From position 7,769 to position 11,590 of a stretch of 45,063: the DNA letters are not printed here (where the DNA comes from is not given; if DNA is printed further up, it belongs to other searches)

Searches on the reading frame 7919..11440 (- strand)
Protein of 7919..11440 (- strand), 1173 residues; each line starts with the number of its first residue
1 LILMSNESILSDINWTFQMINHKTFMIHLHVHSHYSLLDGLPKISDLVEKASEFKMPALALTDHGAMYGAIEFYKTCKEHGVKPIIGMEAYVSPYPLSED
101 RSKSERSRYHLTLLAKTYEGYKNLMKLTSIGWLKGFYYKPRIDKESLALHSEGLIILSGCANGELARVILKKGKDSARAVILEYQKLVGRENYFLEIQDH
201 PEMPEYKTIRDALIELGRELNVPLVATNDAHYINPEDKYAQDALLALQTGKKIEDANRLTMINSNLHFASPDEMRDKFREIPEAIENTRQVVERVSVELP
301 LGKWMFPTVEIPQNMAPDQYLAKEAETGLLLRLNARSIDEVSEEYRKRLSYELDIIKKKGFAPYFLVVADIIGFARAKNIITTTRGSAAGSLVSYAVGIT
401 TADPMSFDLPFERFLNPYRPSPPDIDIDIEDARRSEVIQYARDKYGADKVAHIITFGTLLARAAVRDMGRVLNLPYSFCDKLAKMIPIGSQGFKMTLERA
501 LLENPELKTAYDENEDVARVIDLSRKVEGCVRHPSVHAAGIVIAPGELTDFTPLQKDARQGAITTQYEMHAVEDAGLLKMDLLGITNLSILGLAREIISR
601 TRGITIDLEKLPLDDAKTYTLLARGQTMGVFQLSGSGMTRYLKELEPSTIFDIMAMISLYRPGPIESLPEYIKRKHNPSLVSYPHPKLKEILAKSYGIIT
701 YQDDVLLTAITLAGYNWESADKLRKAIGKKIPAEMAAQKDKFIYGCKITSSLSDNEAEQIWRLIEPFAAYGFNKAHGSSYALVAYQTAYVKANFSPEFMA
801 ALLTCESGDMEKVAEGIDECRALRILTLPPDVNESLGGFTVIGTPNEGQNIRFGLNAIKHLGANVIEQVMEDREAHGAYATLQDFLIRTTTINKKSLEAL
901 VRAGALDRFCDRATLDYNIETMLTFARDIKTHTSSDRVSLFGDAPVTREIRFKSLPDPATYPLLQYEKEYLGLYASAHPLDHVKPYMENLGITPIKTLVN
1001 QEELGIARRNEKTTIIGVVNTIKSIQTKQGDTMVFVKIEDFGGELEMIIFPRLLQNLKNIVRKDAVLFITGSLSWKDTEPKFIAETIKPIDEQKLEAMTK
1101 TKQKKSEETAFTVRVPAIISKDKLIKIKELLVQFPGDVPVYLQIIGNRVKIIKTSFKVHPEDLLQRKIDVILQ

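Call 67: search_protein_families(library=pfam, proteins=[window:7919-11440:-], max_evalue=0.0001)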
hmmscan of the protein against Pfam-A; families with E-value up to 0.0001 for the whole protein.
window:7919-11440:- (1173 aa): 5 families
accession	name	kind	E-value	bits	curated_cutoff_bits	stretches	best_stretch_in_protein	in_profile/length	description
PF07733.18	DNA_pol3_alpha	-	9.9e-94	314.2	23.9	1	320-584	2-260/260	Bacterial DNA polymerase III alpha NTPase domain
PF02811.25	PHP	-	7.9e-58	195.8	26.4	1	28-200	1-164/164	PHP domain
PF17657.6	DNA_pol3_finger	-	1.4e-50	171.3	22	1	587-747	1-163/166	Bacterial DNA polymerase III alpha subunit finger domain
PF14579.12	HHH_6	-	1.2e-22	80.3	25.6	1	827-914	4-89/90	Helix-hairpin-helix motif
PF01336.31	tRNA_anti-codon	-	2.4e-07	31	27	1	1014-1090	2-75/75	OB-fold nucleic acid binding domain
